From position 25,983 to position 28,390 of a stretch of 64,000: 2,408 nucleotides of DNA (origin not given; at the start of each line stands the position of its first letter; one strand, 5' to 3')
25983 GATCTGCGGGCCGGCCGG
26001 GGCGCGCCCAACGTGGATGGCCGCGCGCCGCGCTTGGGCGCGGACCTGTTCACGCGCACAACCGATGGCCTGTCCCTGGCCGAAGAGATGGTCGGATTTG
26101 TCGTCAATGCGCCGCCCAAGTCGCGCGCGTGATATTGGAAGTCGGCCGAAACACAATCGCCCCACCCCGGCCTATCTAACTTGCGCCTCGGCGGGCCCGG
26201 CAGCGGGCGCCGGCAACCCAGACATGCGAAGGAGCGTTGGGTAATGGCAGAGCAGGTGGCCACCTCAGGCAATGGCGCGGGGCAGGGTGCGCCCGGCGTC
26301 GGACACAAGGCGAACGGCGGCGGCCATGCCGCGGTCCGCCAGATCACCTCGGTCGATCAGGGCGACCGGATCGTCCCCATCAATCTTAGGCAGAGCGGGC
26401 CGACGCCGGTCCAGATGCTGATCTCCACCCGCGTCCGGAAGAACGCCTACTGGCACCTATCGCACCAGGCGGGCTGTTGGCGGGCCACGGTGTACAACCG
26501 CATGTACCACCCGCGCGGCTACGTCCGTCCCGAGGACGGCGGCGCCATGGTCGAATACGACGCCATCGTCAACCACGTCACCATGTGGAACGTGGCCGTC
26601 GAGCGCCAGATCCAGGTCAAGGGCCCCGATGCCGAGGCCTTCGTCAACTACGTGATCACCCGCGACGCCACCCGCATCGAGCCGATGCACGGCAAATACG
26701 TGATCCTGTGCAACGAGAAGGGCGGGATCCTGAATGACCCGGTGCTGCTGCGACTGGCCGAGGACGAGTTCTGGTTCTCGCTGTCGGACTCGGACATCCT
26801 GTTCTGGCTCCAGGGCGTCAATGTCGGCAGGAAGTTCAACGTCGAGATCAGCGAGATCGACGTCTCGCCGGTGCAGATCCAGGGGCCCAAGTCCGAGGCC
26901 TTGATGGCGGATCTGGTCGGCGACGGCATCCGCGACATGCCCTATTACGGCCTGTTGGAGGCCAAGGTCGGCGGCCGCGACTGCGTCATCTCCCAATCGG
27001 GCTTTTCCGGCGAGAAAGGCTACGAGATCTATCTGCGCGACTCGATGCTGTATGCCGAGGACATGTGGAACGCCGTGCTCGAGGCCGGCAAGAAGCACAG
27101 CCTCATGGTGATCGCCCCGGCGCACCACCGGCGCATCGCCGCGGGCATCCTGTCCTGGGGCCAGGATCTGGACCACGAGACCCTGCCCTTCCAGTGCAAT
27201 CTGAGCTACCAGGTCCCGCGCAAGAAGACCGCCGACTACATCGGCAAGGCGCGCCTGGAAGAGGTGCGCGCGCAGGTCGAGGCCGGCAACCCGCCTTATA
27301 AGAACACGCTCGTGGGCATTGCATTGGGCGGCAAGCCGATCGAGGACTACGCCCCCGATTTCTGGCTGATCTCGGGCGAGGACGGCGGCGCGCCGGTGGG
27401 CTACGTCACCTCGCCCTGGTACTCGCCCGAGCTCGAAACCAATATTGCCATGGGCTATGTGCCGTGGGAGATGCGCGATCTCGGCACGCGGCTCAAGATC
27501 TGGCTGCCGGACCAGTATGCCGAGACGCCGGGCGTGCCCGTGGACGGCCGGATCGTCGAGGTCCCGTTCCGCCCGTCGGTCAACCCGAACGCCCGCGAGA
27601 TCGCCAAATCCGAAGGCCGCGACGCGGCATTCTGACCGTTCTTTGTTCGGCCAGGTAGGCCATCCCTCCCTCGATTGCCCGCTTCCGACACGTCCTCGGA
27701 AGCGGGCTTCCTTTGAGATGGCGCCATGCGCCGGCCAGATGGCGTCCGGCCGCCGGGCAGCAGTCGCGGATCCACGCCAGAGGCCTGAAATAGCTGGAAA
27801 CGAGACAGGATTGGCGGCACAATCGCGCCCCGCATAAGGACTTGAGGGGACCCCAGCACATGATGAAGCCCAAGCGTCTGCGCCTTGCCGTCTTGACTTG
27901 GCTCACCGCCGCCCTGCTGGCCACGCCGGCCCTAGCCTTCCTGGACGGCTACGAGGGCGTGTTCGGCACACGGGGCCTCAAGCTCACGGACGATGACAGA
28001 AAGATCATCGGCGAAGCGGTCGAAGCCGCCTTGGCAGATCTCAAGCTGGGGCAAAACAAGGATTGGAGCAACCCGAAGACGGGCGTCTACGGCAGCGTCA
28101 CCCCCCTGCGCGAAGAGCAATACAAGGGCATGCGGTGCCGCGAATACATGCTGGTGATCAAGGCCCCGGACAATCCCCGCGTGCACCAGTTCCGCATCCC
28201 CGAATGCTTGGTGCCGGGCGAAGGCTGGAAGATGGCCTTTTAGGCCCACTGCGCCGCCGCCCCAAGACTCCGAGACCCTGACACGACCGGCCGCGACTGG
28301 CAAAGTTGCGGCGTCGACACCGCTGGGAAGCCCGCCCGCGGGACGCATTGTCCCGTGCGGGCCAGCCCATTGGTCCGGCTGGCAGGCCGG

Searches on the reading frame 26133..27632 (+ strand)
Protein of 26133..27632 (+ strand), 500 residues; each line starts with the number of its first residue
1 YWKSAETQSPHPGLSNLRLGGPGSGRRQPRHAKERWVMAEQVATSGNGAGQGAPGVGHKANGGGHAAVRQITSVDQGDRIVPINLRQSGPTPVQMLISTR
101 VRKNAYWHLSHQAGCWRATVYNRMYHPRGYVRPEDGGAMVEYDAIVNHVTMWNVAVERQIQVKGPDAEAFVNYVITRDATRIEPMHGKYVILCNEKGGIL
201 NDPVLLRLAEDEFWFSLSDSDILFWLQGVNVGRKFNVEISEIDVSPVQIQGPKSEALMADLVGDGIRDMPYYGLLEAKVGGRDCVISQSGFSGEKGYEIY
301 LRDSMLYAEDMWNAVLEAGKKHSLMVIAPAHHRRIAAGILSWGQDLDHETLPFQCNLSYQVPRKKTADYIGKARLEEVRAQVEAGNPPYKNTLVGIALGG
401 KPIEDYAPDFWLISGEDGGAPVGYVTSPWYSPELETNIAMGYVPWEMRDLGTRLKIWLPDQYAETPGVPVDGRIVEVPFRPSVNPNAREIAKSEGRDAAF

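Call 7: search_protein_families(library=pfam, proteins=[window:26133-27632:+], max_evalue=0.0001)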
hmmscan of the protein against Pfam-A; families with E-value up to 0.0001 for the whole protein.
window:26133-27632:+ (500 aa): 2 families
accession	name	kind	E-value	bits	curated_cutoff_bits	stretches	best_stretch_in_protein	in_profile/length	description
PF01571.26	GCV_T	-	2.1e-40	139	25.6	1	128-358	16-253/255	Aminomethyltransferase folate-binding domain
PF08669.17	GCV_T_C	-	1.7e-09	37.9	25.9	1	418-461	24-67/80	Glycine cleavage T-protein C-terminal barrel domain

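Call 11: search_protein_families(library=ncbifam, proteins=[window:26133-27632:+], max_evalue=0.001)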
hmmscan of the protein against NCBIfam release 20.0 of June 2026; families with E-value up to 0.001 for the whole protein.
window:26133-27632:+ (500 aa): 8 families
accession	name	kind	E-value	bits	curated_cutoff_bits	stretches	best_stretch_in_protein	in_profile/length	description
NF009133.0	PRK12486.1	equivalog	6e-81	272.2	410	1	96-463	7-359/369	dimethylsulfoniopropionate demethylase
NF053776.1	TmaoDeMthMsil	equivalog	1.6e-45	155.9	1100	1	118-456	401-734/763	trimethylamine N-oxide demethylase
NF001567.0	PRK00389.1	subfamily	2.7e-44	151.6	300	1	137-458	33-338/359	glycine cleavage system aminomethyltransferase GcvT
TIGR00528.1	gcvT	equivalog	8.5e-40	136.8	235.85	1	137-456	31-343/362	glycine cleavage system aminomethyltransferase GcvT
NF010093.0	PRK13579.1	equivalog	3.3e-37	128.1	459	1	136-458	39-349/371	glycine cleavage system aminomethyltransferase GcvT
TIGR01372.1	soxA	subfamily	1.2e-32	112.7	1164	1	98-463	606-977/996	sarcosine oxidase subunit alpha family protein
NF047633.1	SyrngDmethDesA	equivalog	6.6e-12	44.7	800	1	159-327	58-235/453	syringate O-demethylase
NF047885.1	VanMgalDeMLigM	equivalog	7.8e-08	31.7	580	1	159-327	57-236/461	vanillate/3-O-methylgallate O-demethylase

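Call 64: search_solved_structures(query=window:26346-27632:+, max_evalue=1e-10, show_alignments=1)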
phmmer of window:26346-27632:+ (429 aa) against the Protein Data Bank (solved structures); distinct sequences matched with E-value up to 1e-10: 18.
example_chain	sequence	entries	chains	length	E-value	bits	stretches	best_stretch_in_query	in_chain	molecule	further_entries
3tfh_A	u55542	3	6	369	4.1e-47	164.1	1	27-333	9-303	GcvT-like Aminomethyltransferase protein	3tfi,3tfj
1woo_A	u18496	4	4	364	2.8e-35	125.1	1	71-388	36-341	Aminomethyltransferase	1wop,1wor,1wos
1yx2_A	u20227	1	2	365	2.3e-32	115.5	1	69-387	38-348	Aminomethyltransferase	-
9q5a_A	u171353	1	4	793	4.1e-27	98.2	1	68-389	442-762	Trimethylamine N-oxide Demethylase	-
9q59_A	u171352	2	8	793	4.1e-27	98.2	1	68-389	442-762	trimethylamine N-oxide demethylase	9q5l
3a8i_A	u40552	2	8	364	4.7e-23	84.8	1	52-374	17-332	Aminomethyltransferase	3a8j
1vlo_A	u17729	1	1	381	5.3e-23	84.6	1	52-374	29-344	Aminomethyltransferase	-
1wsr_A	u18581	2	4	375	7.6e-23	84.1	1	76-385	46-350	Aminomethyltransferase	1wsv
3a8k_A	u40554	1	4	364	2.3e-22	82.6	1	52-374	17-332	Aminomethyltransferase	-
1v5v_A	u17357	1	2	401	4.8e-21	78.2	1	70-389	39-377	aminomethyltransferase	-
3gir_A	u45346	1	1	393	1e-20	77.1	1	75-382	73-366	Aminomethyltransferase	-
1vrq_A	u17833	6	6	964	9e-19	70.7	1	17-304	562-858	Sarcosine oxidase alpha subunit | Subunit alpha of sarcosine oxidase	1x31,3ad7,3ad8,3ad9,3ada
2gag_A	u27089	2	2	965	1.2e-18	70.3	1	27-390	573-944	heterotetrameric sarcosine oxidase alpha-subunit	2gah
5l46_A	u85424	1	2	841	8e-15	57.7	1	70-388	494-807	Dimethylglycine dehydrogenase, mitochondrial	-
4pab_A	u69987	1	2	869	2.6e-13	52.7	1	70-389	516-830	Dimethylglycine dehydrogenase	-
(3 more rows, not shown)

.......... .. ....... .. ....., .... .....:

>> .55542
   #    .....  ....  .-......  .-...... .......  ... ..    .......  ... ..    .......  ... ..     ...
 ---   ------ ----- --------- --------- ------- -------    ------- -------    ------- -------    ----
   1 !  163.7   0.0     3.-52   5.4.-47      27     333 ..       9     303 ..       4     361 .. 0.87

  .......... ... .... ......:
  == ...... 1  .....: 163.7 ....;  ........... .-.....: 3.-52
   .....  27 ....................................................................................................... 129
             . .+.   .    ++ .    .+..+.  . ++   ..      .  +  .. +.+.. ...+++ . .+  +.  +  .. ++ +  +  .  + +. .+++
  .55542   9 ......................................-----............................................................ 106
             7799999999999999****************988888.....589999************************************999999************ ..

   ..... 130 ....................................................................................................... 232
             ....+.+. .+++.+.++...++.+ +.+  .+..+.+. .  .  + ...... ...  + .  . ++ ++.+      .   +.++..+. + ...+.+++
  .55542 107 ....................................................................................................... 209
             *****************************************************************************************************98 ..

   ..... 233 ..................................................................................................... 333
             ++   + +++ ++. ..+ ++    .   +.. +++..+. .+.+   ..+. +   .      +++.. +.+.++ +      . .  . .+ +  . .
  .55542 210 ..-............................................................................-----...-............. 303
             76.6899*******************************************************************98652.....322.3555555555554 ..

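Call 72: search_dna_similar(query=window:26346-27632:+, collection=plasmids, mode=protein, max_rows=15, max_evalue=1e-40)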
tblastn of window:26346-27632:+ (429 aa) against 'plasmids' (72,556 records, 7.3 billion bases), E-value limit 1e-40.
Records with a match: 30; places in all: 31; records where one place covers at least 80% of the query: 30.
Best place of each record, by identity: 60-80% 3; <60% 27.
By first word of the organism name: Haloarcula 11; Phaeobacter 9; Halomicrococcus 1; Salinigranum 1; Halobellus 1; Haladaptatus 1; Halorientalis 1; Loktanella 1; Lichenihabitans 1; Marivivens 1; and 2 more.
By predicted mobility (MOB-suite, as given by PLSDB): non-mobilizable 25; conjugative 4; mobilizable 1.
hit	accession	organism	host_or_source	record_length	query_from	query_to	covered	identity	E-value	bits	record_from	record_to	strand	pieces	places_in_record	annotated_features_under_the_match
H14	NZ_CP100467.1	Halomicrococcus gelatinilyticus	cell culture,sediment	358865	2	426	99%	65.3%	0e+0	587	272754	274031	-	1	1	glycine cleavage T C-terminal barrel domain-containing protein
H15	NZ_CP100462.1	Salinigranum marinum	cell culture,Saline soil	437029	2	428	100%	60.9%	2e-177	556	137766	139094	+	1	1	glycine cleavage T C-terminal barrel domain-containing protein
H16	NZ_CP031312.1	Halobellus limi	Cell culture,Taibei marine solar ...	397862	2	428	100%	60.3%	2e-177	556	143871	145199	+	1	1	glycine cleavage system protein T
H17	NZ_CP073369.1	Haloarcula sinaiiensis ATCC 33800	cell culture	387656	2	428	100%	59.4%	5e-176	552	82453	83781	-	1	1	aminomethyltransferase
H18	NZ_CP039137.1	Haloarcula marismortui ATCC 43049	Cell culture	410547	2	428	100%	59.4%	6e-176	552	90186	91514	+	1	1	glycine cleavage system protein T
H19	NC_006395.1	Haloarcula marismortui ATCC 43049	-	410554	2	428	100%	59.4%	6e-176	552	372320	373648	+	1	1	glycine cleavage system protein T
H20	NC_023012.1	Haloarcula hispanica N601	-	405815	2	428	100%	59.1%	8e-176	551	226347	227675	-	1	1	glycine cleavage system protein T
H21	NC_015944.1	Haloarcula hispanica ATCC 33960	-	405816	2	428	100%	59.1%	8e-176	551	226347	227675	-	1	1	glycine cleavage system protein T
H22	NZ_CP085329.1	Haladaptatus salinisoli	cell culture,saline soil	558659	3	428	99%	59.3%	6e-173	543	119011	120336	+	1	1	aminomethyl transferase family protein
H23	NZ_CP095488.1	Halorientalis marina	cell culture,salt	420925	2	428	100%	58.7%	7e-175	549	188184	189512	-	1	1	aminomethyl transferase family protein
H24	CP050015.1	Haloarcula sp. JP-L23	-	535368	2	428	100%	58.5%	9e-173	543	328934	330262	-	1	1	aminomethyl transferase family protein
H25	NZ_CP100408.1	Haloarcula marina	cell culture,sediment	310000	2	428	100%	57.8%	5e-172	541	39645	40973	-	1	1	aminomethyl transferase family protein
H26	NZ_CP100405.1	Haloarcula marina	cell culture,sediment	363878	2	428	100%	57.8%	5e-172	541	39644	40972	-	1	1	aminomethyl transferase family protein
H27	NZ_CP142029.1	Haloarcula sp. GH36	cell culture,inland salt lake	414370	2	426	99%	56.8%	1e-160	508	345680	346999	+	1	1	glycine cleavage T C-terminal barrel domain-containing protein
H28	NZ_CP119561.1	Haloarcula halophila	cell culture,sediment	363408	2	426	99%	56.6%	1e-159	506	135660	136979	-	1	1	aminomethyltransferase family protein | hypothetical protein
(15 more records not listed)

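Call 73: get_annotated_region(hit=H19, flank=12000)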
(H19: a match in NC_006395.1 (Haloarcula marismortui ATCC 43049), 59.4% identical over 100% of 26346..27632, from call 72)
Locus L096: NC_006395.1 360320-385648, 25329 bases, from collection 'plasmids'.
description: Haloarcula marismortui ATCC 43049 plasmid pNG700, complete sequence
organism: Haloarcula marismortui ATCC 43049 (NCBI taxid 272569)
taxonomy: Archaea; Euryarchaeota; Halobacteria; Halobacteriales; Haloarculaceae; Haloarcula; Haloarcula marismortui; Haloarcula marismortui ATCC 43049
host: -; source: -; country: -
typing (MOB-suite, as given by PLSDB): non-mobilizable
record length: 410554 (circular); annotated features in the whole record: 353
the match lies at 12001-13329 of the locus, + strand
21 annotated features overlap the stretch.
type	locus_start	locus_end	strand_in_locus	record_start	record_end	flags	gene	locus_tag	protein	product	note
CDS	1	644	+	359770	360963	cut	-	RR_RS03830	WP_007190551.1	substrate-binding domain-containing protein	-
CDS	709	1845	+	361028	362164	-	-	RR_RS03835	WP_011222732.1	ABC transporter ATP-binding protein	-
CDS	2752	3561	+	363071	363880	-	-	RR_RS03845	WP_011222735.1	ABC transporter permease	GO:0055085 - transmembrane transport [Evidence IEA]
CDS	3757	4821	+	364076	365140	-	-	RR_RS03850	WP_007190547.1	zinc-dependent alcohol dehydrogenase family protein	-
CDS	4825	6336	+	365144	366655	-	-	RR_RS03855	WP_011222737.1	aldehyde dehydrogenase family protein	-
CDS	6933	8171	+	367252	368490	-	-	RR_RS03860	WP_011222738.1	MFS transporter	GO:0055085 - transmembrane transport [Evidence IEA]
CDS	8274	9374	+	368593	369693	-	-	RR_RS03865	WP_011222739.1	carbon-nitrogen hydrolase family protein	-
CDS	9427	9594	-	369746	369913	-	-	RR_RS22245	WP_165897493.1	hypothetical protein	-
CDS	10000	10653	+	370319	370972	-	-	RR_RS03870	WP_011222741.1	helix-turn-helix domain-containing protein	-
CDS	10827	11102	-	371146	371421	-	-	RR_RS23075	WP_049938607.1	hypothetical protein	-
CDS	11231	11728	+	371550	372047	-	-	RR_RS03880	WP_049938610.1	dihydrofolate reductase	-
CDS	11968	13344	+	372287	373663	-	-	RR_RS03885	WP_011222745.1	glycine cleavage system protein T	-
CDS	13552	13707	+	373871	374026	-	-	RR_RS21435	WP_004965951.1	twin-arginine translocation signal domain-containing protein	-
CDS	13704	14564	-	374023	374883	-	-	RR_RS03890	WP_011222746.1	methylenetetrahydrofolate reductase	GO:0006555 - methionine metabolic process [Evidence IEA]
CDS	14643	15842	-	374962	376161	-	-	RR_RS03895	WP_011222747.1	hypothetical protein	-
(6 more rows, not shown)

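Call 74: get_annotated_region(hit=H14, flank=12000)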
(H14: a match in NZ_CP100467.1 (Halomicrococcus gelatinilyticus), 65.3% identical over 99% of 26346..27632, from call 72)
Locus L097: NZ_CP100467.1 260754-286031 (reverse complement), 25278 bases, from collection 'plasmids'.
description: Halomicrococcus gelatinilyticus strain GSLN9 plasmid unnamed2, complete sequence
organism: Halomicrococcus gelatinilyticus (NCBI taxid 1702103)
taxonomy: Archaea; Euryarchaeota; Halobacteria; Halobacteriales; Haladaptataceae; Halomicrococcus; Halomicrococcus gelatinilyticus
host: -; source: cell culture,sediment; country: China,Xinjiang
typing (MOB-suite, as given by PLSDB): non-mobilizable
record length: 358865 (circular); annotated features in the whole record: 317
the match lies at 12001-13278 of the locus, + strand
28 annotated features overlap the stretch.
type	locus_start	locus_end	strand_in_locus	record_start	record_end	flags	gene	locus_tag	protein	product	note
CDS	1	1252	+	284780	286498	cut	-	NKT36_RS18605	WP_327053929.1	formate--tetrahydrofolate ligase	-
CDS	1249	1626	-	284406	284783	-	-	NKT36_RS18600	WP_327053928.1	Rid family detoxifying hydrolase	GO:0008152 - metabolic process [Evidence IEA]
CDS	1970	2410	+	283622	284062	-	-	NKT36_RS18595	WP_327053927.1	universal stress protein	-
CDS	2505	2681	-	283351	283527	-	-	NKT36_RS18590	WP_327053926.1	hypothetical protein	-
CDS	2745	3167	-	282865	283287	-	-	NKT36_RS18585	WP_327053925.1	hypothetical protein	-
CDS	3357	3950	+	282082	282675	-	-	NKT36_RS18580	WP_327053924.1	hypothetical protein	-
CDS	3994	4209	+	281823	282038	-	-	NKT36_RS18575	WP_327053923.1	hypothetical protein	-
CDS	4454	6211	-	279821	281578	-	-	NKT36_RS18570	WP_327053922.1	BCCT family transporter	GO:0071705 - nitrogen compound transport [Evidence IEA]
CDS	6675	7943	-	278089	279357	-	ilvA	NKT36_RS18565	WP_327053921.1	threonine ammonia-lyase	GO:0006549 - isoleucine metabolic process [Evidence IEA]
CDS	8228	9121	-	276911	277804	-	-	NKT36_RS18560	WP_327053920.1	bifunctional methylenetetrahydrofolate dehydrogenase/methenyltetrahydrofolate cyclohydrolase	-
CDS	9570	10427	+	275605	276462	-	-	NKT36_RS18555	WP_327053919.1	methylenetetrahydrofolate reductase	GO:0006555 - methionine metabolic process [Evidence IEA]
CDS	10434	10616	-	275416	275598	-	-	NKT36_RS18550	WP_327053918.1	hypothetical protein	-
CDS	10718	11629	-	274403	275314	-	-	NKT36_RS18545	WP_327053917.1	EamA family transporter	-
CDS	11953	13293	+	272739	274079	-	-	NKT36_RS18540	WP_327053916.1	glycine cleavage T C-terminal barrel domain-containing protein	-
CDS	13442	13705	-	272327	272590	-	-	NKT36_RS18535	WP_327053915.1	hypothetical protein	-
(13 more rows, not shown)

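Call 77: search_dna_similar(query=window:26346-27632:+, collection=plasmids, mode=protein, max_rows=31, max_evalue=1e-40, rows=spread)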
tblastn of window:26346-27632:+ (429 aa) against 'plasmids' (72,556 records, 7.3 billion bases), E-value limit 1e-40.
Records with a match: 30; places in all: 31; records where one place covers at least 80% of the query: 30.
Best place of each record, by identity: 60-80% 3; <60% 27.
By first word of the organism name: Haloarcula 11; Phaeobacter 9; Halomicrococcus 1; Salinigranum 1; Halobellus 1; Haladaptatus 1; Halorientalis 1; Loktanella 1; Lichenihabitans 1; Marivivens 1; and 2 more.
By predicted mobility (MOB-suite, as given by PLSDB): non-mobilizable 25; conjugative 4; mobilizable 1.
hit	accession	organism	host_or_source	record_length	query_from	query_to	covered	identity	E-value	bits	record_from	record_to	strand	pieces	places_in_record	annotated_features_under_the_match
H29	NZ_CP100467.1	Halomicrococcus gelatinilyticus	cell culture,sediment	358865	2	426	99%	65.3%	0e+0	587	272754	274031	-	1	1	glycine cleavage T C-terminal barrel domain-containing protein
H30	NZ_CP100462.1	Salinigranum marinum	cell culture,Saline soil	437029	2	428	100%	60.9%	2e-177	556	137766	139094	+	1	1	glycine cleavage T C-terminal barrel domain-containing protein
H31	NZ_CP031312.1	Halobellus limi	Cell culture,Taibei marine solar ...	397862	2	428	100%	60.3%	2e-177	556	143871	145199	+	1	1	glycine cleavage system protein T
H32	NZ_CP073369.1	Haloarcula sinaiiensis ATCC 33800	cell culture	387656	2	428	100%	59.4%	5e-176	552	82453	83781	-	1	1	aminomethyltransferase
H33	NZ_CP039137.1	Haloarcula marismortui ATCC 43049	Cell culture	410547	2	428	100%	59.4%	6e-176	552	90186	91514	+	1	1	glycine cleavage system protein T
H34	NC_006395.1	Haloarcula marismortui ATCC 43049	-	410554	2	428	100%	59.4%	6e-176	552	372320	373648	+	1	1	glycine cleavage system protein T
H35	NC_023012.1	Haloarcula hispanica N601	-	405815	2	428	100%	59.1%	8e-176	551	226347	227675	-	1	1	glycine cleavage system protein T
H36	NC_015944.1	Haloarcula hispanica ATCC 33960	-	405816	2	428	100%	59.1%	8e-176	551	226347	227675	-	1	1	glycine cleavage system protein T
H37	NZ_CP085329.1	Haladaptatus salinisoli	cell culture,saline soil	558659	3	428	99%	59.3%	6e-173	543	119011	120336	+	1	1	aminomethyl transferase family protein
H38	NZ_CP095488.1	Halorientalis marina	cell culture,salt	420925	2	428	100%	58.7%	7e-175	549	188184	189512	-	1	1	aminomethyl transferase family protein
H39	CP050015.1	Haloarcula sp. JP-L23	-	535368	2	428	100%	58.5%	9e-173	543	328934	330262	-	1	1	aminomethyl transferase family protein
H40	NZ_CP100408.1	Haloarcula marina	cell culture,sediment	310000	2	428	100%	57.8%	5e-172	541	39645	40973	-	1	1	aminomethyl transferase family protein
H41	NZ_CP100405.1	Haloarcula marina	cell culture,sediment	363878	2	428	100%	57.8%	5e-172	541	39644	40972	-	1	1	aminomethyl transferase family protein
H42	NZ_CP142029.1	Haloarcula sp. GH36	cell culture,inland salt lake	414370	2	426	99%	56.8%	1e-160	508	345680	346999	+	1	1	glycine cleavage T C-terminal barrel domain-containing protein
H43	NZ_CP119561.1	Haloarcula halophila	cell culture,sediment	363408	2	426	99%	56.6%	1e-159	506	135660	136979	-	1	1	aminomethyltransferase family protein | hypothetical protein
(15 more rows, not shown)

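Call 92: search_solved_structures(query=L096:13707-14564:-, max_evalue=0.001, show_alignments=1)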
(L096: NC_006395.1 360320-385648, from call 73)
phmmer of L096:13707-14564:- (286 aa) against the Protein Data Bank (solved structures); distinct sequences matched with E-value up to 0.001: 7.
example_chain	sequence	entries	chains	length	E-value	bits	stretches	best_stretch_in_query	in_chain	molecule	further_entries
7xg9_A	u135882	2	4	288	3e-36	128.4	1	10-279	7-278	5,10-methylenetetrahydrofolate reductase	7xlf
8uy2_A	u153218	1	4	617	4.2e-12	49.2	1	65-207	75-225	Methylenetetrahydrofolate reductase-like protein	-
8uy1_D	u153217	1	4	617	4.4e-12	49.2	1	65-207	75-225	Methylenetetrahydrofolate reductase-like protein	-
6fcx_A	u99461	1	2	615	2.4e-06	30.4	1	104-211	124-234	Methylenetetrahydrofolate reductase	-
8qa4_A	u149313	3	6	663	2.7e-06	30.2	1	104-211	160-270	Methylenetetrahydrofolate reductase (NADPH)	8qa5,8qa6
1v93_A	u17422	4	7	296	3.8e-06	29.7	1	61-277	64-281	5,10-Methylenetetrahydrofolate reductase | Methylenetetrahydrofolate reductase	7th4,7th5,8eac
3apt_A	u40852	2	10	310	4.5e-06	29.5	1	61-277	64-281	Methylenetetrahydrofolate reductase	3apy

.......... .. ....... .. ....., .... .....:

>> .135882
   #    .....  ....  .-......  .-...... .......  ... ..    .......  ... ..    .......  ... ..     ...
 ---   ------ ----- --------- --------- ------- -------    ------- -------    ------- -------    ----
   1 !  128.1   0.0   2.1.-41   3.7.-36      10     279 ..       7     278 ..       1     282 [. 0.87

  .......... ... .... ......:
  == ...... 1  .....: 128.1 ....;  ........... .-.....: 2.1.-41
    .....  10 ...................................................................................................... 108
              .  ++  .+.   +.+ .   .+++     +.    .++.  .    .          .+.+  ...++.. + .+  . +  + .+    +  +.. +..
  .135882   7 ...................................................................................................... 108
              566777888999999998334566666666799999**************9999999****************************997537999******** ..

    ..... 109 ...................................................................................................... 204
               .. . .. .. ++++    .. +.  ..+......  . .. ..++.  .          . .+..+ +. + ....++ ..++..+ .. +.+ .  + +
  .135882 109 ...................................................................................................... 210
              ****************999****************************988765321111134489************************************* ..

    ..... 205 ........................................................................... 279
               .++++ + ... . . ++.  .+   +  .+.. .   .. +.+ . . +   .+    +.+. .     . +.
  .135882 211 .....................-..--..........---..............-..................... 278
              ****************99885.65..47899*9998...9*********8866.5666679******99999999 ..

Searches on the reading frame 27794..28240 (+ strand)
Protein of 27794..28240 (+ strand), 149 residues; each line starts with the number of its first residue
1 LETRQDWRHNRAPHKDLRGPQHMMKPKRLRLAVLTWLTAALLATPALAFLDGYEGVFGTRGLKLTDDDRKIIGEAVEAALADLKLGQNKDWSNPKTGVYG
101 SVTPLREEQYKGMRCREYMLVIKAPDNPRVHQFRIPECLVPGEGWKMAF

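Call 7: search_protein_families(library=pfam, proteins=[window:27794-28240:+], max_evalue=0.0001)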
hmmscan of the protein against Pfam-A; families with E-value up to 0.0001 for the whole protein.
window:27794-28240:+ (149 aa): 1 family
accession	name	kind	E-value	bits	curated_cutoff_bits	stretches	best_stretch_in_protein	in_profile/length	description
PF16998.10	17kDa_Anti_2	-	7.8e-08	32.6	26.6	1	65-126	30-91/116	17 kDa outer membrane surface antigen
